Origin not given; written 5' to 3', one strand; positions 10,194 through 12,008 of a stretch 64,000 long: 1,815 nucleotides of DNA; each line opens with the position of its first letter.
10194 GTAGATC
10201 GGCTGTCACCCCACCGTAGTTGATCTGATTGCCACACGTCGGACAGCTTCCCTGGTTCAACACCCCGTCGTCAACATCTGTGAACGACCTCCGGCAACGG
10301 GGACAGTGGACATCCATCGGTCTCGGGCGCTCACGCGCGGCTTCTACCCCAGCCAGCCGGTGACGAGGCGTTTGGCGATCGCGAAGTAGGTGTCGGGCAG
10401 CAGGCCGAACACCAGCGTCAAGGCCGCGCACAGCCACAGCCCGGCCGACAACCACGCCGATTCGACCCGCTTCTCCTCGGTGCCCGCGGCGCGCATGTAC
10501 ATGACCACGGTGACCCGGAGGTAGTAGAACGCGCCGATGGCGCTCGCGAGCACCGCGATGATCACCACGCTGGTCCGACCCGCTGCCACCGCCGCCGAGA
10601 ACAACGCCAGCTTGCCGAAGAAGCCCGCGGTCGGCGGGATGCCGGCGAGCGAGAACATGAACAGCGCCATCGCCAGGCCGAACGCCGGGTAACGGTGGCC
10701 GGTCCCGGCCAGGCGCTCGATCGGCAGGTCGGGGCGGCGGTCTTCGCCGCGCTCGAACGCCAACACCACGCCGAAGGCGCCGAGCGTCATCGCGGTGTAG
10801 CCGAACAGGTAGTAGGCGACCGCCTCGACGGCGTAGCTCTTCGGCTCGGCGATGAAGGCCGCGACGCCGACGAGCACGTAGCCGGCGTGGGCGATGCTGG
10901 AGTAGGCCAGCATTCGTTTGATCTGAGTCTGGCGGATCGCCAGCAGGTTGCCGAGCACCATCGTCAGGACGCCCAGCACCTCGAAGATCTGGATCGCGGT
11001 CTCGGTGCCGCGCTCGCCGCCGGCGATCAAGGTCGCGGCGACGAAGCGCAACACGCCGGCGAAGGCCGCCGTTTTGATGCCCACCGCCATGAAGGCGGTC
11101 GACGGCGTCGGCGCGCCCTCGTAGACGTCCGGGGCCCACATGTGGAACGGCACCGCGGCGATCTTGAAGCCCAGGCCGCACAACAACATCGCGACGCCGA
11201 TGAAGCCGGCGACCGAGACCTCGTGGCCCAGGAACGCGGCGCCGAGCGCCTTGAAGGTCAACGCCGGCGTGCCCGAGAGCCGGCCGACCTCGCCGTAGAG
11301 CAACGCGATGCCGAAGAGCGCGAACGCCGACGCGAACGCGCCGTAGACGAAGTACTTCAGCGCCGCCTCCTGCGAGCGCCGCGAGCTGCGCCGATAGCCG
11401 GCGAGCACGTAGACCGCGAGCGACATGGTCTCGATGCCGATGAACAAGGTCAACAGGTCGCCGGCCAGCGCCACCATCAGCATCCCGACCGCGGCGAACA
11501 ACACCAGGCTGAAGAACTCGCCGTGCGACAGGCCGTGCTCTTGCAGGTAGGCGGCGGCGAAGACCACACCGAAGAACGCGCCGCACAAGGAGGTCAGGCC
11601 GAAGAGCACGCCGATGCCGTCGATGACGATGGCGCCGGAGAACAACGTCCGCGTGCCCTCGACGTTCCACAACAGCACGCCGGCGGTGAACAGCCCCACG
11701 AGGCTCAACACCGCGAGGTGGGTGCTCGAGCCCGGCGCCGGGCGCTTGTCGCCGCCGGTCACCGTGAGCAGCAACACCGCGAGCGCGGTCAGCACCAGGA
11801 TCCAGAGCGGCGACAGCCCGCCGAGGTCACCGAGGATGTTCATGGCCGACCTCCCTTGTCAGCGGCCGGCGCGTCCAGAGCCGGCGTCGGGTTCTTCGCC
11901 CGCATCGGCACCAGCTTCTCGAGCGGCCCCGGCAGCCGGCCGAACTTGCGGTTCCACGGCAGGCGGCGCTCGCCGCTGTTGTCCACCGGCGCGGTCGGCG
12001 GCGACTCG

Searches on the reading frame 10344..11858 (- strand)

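Call 85: search_protein_families(library=pfam, proteins=[window:10344-11858:-], max_evalue=0.001)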
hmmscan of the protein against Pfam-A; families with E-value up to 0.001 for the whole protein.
window:10344-11858:- (504 aa): 1 family
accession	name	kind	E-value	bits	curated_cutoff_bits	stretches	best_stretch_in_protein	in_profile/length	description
PF00361.26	Proton_antipo_M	-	2.5e-68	230.9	21.5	1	132-441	1-293/294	NADH:quinone oxidoreductase/Mrp antiporter, TM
